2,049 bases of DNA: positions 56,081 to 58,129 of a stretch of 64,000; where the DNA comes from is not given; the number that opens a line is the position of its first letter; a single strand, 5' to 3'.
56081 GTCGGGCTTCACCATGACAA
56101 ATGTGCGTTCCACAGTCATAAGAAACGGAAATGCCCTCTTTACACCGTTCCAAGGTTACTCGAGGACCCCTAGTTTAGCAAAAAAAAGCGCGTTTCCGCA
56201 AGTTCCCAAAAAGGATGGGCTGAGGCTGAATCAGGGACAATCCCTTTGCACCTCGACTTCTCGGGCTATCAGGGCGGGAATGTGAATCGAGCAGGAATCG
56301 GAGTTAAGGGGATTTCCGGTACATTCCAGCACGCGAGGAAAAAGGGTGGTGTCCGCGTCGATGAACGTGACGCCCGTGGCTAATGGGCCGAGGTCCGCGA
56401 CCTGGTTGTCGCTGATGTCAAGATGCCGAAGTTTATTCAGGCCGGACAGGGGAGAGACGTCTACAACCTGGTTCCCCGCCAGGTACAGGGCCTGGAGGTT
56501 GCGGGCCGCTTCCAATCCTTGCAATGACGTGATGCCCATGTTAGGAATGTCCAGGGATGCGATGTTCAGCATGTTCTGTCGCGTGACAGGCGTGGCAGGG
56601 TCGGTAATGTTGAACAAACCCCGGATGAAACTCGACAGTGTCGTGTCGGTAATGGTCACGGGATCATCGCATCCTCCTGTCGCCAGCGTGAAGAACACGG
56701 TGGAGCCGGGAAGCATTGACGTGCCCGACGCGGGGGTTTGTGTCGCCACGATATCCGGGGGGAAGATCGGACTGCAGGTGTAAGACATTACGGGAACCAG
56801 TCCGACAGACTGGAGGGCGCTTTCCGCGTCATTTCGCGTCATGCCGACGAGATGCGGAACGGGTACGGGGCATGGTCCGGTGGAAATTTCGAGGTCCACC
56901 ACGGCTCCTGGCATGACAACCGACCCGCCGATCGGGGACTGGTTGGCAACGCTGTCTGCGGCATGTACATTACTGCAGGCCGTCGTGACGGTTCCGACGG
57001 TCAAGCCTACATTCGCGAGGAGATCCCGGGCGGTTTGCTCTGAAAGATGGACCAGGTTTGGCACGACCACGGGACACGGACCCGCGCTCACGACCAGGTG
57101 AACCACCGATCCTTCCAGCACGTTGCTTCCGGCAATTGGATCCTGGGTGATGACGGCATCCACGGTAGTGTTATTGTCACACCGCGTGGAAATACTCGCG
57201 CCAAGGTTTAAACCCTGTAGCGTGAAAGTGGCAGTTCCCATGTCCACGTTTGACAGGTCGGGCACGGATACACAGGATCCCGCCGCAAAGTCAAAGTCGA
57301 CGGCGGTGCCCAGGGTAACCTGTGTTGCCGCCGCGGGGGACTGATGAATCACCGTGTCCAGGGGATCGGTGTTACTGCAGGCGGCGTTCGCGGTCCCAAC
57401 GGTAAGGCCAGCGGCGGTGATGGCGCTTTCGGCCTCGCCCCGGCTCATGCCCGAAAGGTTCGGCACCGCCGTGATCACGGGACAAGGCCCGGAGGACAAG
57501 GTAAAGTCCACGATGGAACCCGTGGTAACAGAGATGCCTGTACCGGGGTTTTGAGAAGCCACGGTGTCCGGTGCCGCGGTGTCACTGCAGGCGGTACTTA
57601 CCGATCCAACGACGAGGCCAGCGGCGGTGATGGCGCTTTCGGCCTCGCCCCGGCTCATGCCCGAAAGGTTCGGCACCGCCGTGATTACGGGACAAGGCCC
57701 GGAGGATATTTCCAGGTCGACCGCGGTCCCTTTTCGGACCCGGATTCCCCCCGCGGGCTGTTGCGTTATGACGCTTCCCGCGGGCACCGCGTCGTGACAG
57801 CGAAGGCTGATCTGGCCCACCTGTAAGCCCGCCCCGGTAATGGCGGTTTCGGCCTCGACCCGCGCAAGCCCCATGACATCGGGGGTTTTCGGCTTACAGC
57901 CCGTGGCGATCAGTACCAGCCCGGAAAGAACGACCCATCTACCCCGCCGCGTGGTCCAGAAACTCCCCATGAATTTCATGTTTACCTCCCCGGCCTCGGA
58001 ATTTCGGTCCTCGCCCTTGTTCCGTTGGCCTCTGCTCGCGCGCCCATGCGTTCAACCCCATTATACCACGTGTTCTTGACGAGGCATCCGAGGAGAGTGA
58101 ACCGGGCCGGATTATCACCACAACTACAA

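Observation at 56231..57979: Orphan lipoprotein with ~6 PASTA domains fused to a leucine-rich-repeat module, with one very recent in-gene duplication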

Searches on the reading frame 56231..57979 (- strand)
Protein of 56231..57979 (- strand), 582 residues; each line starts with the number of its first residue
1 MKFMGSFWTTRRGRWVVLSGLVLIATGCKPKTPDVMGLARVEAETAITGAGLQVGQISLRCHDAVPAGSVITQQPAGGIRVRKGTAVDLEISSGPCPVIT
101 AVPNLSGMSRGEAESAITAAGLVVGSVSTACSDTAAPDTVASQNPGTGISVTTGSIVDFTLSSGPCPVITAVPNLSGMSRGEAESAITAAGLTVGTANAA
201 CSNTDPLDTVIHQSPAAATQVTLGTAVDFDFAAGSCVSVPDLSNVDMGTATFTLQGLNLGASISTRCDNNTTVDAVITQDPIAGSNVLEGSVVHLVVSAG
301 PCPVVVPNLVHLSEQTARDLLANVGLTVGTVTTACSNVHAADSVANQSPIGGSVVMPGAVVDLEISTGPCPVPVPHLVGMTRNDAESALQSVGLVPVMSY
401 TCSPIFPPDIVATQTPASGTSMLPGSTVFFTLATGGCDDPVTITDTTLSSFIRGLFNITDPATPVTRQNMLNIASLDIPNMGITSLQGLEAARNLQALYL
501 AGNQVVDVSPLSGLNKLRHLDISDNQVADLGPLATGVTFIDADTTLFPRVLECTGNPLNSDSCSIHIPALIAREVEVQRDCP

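Call 4: search_protein_families(library=pfam, proteins=[window:56231-57979:-], max_evalue=1)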
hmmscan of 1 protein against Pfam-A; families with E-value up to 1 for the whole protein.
window:56231-57979:- (582 aa): 6 families
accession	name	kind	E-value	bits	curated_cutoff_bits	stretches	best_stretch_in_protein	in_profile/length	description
PF03793.24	PASTA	-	6.5e-70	231.5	23.2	6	101-162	2-63/64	PASTA domain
PF12799.13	LRR_4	-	1.1e-09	38.7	27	1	494-534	2-43/44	Leucine Rich repeats (2 copies)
PF13855.12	LRR_8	-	0.00026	21.1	27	1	476-526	6-60/61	Leucine rich repeat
PF13516.12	LRR_6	-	0.0015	18.8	23.4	1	515-531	3-19/24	Leucine Rich repeat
PF00560.39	LRR_1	-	0.019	15.4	20.6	0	516-532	1-17/23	Leucine Rich Repeat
PF23952.1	LRR_EndoS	-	0.16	12.7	27.9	1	475-505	27-58/116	Endo-beta-N-acetylglucosaminidase EndoS LRR domain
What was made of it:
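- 56234..56668 (-): C-terminal LRR cassette (residues 438-582): N-cap helix, four LRR strands of 22-residue type, C-cap helix. LRR_4 (call 4).
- On PASTA domain family (Pfam PF03793): 231.5 bits against a cutoff of 23.2, six stretches (call 4).
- Closest known: Extracellular PASTA arrays of PknB/PrkC/StkP-type Ser/Thr kinases. Same: The domain family is the same (PF03793, call 4).
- Checked: Six PASTA matches (PF03793, E 6.5e-70, 231 bits against a cutoff of 23.2) and LRR_4 at residues 494-534 (38.7 bits against 27) (call 4).
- Pfam gives six PASTA domains plus LRR_4 (call 4).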

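Call 5: search_protein_families(library=ncbifam, proteins=[window:56231-57979:-], max_evalue=1)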
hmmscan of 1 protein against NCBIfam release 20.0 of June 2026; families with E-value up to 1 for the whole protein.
window:56231-57979:- (582 aa): 6 families
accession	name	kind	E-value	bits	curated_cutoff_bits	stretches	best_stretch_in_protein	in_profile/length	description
NF033483.0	PknB_PASTA_kin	equivalog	3.4e-65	221.1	450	2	27-229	362-560/563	Stk1 family PASTA domain-containing Ser/Thr kinase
NF033189.1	internalin_A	exception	1.5e-10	40.1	1600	1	442-536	46-140/799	class 1 internalin InlA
NF033188.1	internalin_H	exception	1.8e-10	40.1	1050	1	471-535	142-206/548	InlH/InlC2 family class 1 internalin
NF033190.2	inl_like_NEAT_1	exception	5.3e-10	38.2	1275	1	462-535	278-349/754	NEAT domain-containing leucine-rich repeat protein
NF033186.1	internalin_K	exception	4e-06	25.6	1100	1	437-528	39-129/604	class 1 internalin InlK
TIGR02214.1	spoVD_pbp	equivalog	7.8e-06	24.5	688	1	235-296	578-633/636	stage V sporulation protein D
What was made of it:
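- On PASTA Ser/Thr kinase (PknB/Stk1, NCBIfam NF033483): Only profile positions 362-560 (the PASTA part) match, at 221 bits against a cutoff of 450 (call 5).
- On Class 1 internalins (NCBIfam NF033189 and related): Scores are about 40 bits against cutoffs of 1050-1600 (call 5).
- Closest known: Listeria internalins. Different: NCBIfam internalin scores are about 40 bits against cutoffs of 1050-1600 (call 5).
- Checked: NCBIfam matches only the PASTA part of PknB (221 bits against a cutoff of 450) and only the LRR part of internalins (call 5).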

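Call 7: find_homologous_proteins(query=window:56231-57979:-)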
Query window:56231-57979:- (582 aa): 1432 proteins with E <= 0.001 among 8000 candidates; the best 120 are listed.
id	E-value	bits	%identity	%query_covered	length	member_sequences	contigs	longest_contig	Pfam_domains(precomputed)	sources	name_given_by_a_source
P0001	0.0e+0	1381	91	95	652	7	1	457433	PF03793.25,PF12799.14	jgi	-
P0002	1.3e-209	716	61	98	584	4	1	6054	PF03793.25,PF12799.14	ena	-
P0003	2.7e-197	675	43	74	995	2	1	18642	PF03793.25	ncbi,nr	ncbi:MAG: PASTA domain-containing protein, partial [Candidatus Hydrogenedentes bacterium]|nr:PASTA d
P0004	5.9e-178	611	55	95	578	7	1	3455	PF03793.25,PF12799.14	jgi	-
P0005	7.1e-171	588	37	69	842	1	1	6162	PF22496.1,PF03793.25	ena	-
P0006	1.5e-169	584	42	71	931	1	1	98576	PF03793.25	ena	-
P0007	1.5e-161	557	43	71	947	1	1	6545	PF13405.13,PF13499.13,PF03793.25,PF13202.13,PF00036.39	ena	-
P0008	1.6e-160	554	39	69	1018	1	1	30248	PF03793.25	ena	-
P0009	1.9e-160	554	38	69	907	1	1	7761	PF03793.25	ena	-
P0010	2.2e-147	511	40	73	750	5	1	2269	PF13405.13,PF13499.13,PF13833.13,PF03793.25,PF13202.13,PF00036.39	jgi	-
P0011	9.2e-147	508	37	69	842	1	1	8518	PF22496.1,PF03793.25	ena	-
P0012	7.3e-145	502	40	70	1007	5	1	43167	PF03793.25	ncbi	-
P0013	3.4e-144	500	39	69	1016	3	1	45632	PF03793.25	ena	-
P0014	5.0e-144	499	37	69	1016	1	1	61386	PF03793.25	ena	-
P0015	2.4e-138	481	37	75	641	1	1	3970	PF03793.25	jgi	jgi:beta-lactam-binding protein with PASTA domain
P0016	6.0e-134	466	38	69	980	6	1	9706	PF03793.25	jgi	jgi:beta-lactam-binding protein with PASTA domain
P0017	1.3e-132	462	38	72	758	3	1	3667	PF03793.25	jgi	-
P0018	6.2e-132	460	39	69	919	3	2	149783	PF03793.25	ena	-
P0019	6.9e-129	449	43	68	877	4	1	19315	PF03793.25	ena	-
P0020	1.2e-128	449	37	70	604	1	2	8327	PF03793.25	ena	-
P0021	2.2e-126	441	38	69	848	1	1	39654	PF03793.25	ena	-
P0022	1.2e-125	439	37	69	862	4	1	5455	PF03793.25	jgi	jgi:beta-lactam-binding protein with PASTA domain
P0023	2.6e-125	438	38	75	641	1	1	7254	PF03793.25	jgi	jgi:beta-lactam-binding protein with PASTA domain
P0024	3.1e-124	434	37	74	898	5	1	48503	PF03793.25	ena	-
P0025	6.0e-124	433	37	69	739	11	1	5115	PF03793.25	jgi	jgi:beta-lactam-binding protein with PASTA domain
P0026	1.7e-119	419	37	75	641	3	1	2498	PF03793.25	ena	-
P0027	1.9e-119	418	38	73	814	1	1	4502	PF03793.25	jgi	jgi:beta-lactam-binding protein with PASTA domain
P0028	3.5e-119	417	39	75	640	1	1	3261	PF03793.25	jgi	jgi:beta-lactam-binding protein with PASTA domain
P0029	1.5e-118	415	43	57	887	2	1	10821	PF03793.25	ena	-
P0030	3.6e-118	414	37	75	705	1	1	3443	PF01458.24,PF03793.25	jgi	jgi:beta-lactam-binding protein with PASTA domain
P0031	2.6e-117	411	37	75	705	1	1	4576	PF01458.24,PF03793.25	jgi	jgi:beta-lactam-binding protein with PASTA domain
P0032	8.4e-117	410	37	73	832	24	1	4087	PF28445.1,PF03793.25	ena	-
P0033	3.8e-116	407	38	71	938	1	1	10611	PF03793.25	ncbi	ncbi:MAG: PASTA domain-containing protein [Pseudomonadota bacterium]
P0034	1.0e-115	406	36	69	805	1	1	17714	PF03793.25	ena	-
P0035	4.8e-115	404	36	74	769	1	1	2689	PF03793.25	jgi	-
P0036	2.7e-113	398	37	74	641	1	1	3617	PF03793.25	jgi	jgi:beta-lactam-binding protein with PASTA domain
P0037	4.8e-113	397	36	74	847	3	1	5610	PF03793.25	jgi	jgi:beta-lactam-binding protein with PASTA domain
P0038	1.9e-112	395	44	71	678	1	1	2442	PF13405.13,PF13499.13,PF03793.25,PF13202.13,PF00036.39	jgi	-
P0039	2.1e-112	395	40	70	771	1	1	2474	PF22962.4,PF03793.25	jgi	jgi:beta-lactam-binding protein with PASTA domain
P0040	4.6e-112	394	35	75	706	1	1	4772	PF03793.25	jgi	jgi:beta-lactam-binding protein with PASTA domain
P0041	6.5e-111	390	42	59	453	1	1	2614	PF03793.25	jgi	-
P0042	1.6e-108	382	37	75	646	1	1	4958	PF03793.25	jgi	jgi:beta-lactam-binding protein with PASTA domain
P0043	1.9e-107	379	38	69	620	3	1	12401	PF03793.25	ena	-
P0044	3.5e-107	378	37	69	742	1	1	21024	PF28445.1,PF03793.25,PF06176.17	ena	-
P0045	2.5e-106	375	39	74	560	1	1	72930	PF03793.25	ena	-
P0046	1.5e-104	369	40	75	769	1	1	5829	PF03793.25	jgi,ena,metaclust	metaclust:\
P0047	2.5e-104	368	36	74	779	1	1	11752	PF03793.25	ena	-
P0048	3.8e-104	368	37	70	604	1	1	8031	PF03793.25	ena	-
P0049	7.7e-104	367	37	69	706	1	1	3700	PF03793.25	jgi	jgi:beta-lactam-binding protein with PASTA domain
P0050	1.2e-103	366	37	71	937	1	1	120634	PF03793.25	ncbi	ncbi:MAG: PASTA domain-containing protein [Pseudomonadota bacterium]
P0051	3.8e-103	365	37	70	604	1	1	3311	PF03793.25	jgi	-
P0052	2.1e-101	359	41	58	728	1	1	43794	PF03793.25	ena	-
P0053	5.8e-101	357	37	75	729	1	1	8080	PF03793.25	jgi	jgi:beta-lactam-binding protein with PASTA domain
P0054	1.6e-100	356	38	71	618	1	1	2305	PF03793.25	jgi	jgi:beta-lactam-binding protein with PASTA domain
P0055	1.6e-100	356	37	75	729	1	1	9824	PF03793.25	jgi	jgi:beta-lactam-binding protein with PASTA domain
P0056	1.8e-100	356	36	75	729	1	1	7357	PF03793.25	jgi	jgi:beta-lactam-binding protein with PASTA domain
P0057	5.8e-99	351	38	69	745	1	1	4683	PF03793.25,PF00041.28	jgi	-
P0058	4.0e-98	348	44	57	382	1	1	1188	PF03793.25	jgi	jgi:beta-lactam-binding protein with PASTA domain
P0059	4.4e-98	348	38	69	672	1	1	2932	PF03793.25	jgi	jgi:beta-lactam-binding protein with PASTA domain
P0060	2.1e-96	342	40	71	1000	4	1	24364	PF13405.13,PF13499.13,PF13833.13,PF03793.25,PF13202.13,PF00036.39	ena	-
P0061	3.2e-96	342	38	69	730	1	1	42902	PF03793.25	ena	-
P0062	8.5e-96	340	44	57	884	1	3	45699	PF03793.25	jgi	-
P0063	2.5e-93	332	37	75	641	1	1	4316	PF03793.25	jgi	jgi:beta-lactam-binding protein with PASTA domain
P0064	3.0e-93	332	44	58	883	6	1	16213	PF03793.25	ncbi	ncbi:MAG: PASTA domain-containing protein [Gammaproteobacteria bacterium]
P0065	2.6e-92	329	38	75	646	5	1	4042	PF03793.25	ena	-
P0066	2.8e-92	329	37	76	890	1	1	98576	PF03781.23,PF03793.25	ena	-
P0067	4.0e-92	328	37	75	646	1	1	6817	PF03793.25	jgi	jgi:beta-lactam-binding protein with PASTA domain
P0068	4.9e-92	328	38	69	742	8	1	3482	PF03793.25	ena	-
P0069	1.8e-91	326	43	68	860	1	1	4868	PF03793.25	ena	-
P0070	4.6e-91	325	36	69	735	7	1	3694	PF03793.25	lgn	-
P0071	5.0e-91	325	38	74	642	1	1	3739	PF03793.25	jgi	jgi:beta-lactam-binding protein with PASTA domain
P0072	1.2e-90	323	36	71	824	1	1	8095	PF22073.3,PF15780.12,PF03793.25,PF12371.15,PF22544.3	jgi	jgi:beta-lactam-binding protein with PASTA domain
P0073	2.6e-90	322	42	69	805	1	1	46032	PF23920.3,PF03793.25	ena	-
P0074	1.2e-89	320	39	71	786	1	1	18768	PF03793.25,PF12799.14,PF13855.13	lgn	-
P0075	1.4e-89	320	40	74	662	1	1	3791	PF03793.25,PF13202.13,PF00036.39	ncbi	-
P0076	1.7e-89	319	42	71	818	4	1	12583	PF03793.25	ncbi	-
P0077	2.1e-89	319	43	68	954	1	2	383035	PF03793.25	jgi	-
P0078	2.8e-89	319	37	69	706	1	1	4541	PF03793.25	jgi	jgi:beta-lactam-binding protein with PASTA domain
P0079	1.9e-88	316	37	69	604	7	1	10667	PF03793.25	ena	-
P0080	6.1e-88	314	37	75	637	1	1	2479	PF01458.24,PF03793.25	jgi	-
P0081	8.5e-88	314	43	60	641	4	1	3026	PF03793.25,PF00036.39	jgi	-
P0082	9.0e-88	314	37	69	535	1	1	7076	PF03793.25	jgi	jgi:beta-lactam-binding protein with PASTA domain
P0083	1.1e-87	313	37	70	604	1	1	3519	PF03793.25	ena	-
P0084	2.1e-87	313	37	70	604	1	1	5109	PF03793.25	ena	-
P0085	2.3e-87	312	41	59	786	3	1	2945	PF03793.25,PF12799.14,PF13855.13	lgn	-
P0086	2.8e-87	312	37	70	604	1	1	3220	PF03793.25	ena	-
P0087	7.6e-87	311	34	91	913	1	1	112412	PF03781.23,PF03793.25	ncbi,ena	-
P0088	1.3e-85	307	38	69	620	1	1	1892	PF03793.25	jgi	-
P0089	2.3e-85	306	40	71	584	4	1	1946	PF13405.13,PF13499.13,PF03793.25,PF13202.13,PF00036.39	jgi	-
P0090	5.8e-85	304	37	74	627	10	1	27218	PF03793.25,PF00036.39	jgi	-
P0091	6.0e-85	304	38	74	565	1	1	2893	PF03793.25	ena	-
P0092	8.2e-85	304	38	69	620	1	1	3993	PF03793.25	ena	-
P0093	1.9e-84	303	38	69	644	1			PF22496.1,PF28445.1,PF03793.25,PF08219.17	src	-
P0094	2.0e-84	303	46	52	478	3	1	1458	PF13405.13,PF13499.13,PF03793.25,PF00036.39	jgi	-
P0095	2.8e-84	302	39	69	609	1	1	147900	PF03793.25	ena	-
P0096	2.9e-84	302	37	69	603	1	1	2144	PF03793.25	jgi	jgi:beta-lactam-binding protein with PASTA domain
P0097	1.5e-82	297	39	74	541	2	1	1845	PF03793.25,PF00036.39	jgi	-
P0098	3.5e-82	295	37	75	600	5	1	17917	PF03793.25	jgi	jgi:beta-lactam-binding protein with PASTA domain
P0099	5.4e-82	295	39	66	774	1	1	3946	PF22352.3,PF03793.25,PF23619.2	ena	-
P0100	1.4e-81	293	39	71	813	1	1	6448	PF00404.25,PF03781.23,PF03793.25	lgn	-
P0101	4.1e-81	292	39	74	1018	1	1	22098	PF01839.30,PF13517.13,PF03793.25,PF07483.17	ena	-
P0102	4.9e-81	292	38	69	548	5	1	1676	PF01458.24,PF03793.25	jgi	jgi:beta-lactam-binding protein with PASTA domain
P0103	4.3e-80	288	40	70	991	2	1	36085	PF03781.23,PF03793.25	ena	-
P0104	2.7e-79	286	33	69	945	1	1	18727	PF03793.25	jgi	jgi:beta-lactam-binding protein with PASTA domain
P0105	4.5e-79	285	39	65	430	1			PF03793.25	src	-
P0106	8.7e-79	284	38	75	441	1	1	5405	PF03793.25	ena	-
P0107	5.4e-78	281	43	70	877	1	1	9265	PF13385.14,PF03793.25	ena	-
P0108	1.8e-77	280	41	58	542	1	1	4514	PF13405.13,PF03793.25,PF13202.13,PF00036.39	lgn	-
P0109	7.1e-77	278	37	70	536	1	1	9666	PF03793.25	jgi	-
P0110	5.3e-75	272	37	69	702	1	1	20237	PF03793.25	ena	-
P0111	5.3e-75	272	38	70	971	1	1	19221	PF21027.4,PF22352.3,PF00801.27,PF03793.25,PF02010.22,PF18911.7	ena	-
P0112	5.4e-75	272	38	73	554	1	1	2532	PF03793.25,PF13202.13,PF00036.39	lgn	-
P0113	8.4e-75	271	34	74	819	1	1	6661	PF03781.23,PF03793.25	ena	-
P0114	6.7e-74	268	47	57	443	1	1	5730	PF03793.25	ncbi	ncbi:PASTA domain-containing protein, partial [Kaarinaea lacus]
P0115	1.3e-73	267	43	57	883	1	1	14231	PF03793.25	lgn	-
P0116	2.7e-73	266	40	72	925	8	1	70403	PF03793.25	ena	-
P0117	3.6e-73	266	38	69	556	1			PF03793.25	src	-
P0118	2.9e-72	263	41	62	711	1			PF14099.14,PF03793.25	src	-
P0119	1.0e-71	261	38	74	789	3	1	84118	PF03793.25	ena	-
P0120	1.2e-70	257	40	71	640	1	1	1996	PF13385.14,PF03793.25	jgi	jgi:beta-lactam-binding protein with PASTA domain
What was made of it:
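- Relatives carry typical extracellular domains such as dockerin, PKD, LamG, FG-GAP and EF-hand (call 7).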

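Call 12: find_encoding_contigs(protein=P0001, flank=10000, max_places=3)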
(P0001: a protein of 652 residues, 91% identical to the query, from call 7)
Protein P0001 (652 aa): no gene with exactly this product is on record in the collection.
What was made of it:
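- Tried and rejected: Looking up P0001 on its 457-kb contig: failed (call 12).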

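Call 14: find_related_loci(query=A2, collection=genome_contigs, flank=10000)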
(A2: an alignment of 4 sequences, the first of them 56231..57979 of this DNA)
Query A2 (582 aa) in genome_contigs; peptide patterns used: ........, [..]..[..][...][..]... (x = any residue, [..] = any of these).
91 stretches matched a pattern; 1 encode a relative of the query (tblastn E <= 1e-3); 1 distinct loci.
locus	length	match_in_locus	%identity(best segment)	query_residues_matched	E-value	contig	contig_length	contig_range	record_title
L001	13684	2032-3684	55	27-577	0e+0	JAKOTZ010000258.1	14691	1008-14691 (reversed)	MAG: Candidatus Hydrogenedentota bacterium isolate CAAI_maxbin.090 k201_533568, whole genome shotgun sequence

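Call 15: find_related_loci(query=A2, collection=metagenome_contigs, flank=10000)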
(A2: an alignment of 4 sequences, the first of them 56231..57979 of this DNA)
Query A2 (582 aa) in metagenome_contigs; peptide patterns used: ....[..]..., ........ (x = any residue, [..] = any of these).
170 stretches matched a pattern; 9 encode a relative of the query (tblastn E <= 1e-3); 9 distinct loci.
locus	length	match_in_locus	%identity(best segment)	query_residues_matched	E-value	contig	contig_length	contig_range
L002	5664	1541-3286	100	1-582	0e+0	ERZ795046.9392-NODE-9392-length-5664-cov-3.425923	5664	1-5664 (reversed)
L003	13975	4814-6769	91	1-582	0e+0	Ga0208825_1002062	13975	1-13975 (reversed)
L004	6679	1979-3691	61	7-577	0e+0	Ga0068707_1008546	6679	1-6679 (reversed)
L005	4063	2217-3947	55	11-577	0e+0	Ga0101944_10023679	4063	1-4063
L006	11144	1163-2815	55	27-577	0e+0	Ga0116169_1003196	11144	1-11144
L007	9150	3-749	61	55-577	1e-91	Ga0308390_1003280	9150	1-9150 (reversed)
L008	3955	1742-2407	41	23-435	1e-31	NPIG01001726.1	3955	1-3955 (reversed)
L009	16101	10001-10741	28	63-371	1e-14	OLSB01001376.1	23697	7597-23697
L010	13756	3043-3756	26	63-303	4e-13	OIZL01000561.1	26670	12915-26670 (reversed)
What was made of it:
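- Tried and rejected: The metagenome scan recovered the same allele on L003 instead (call 15).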
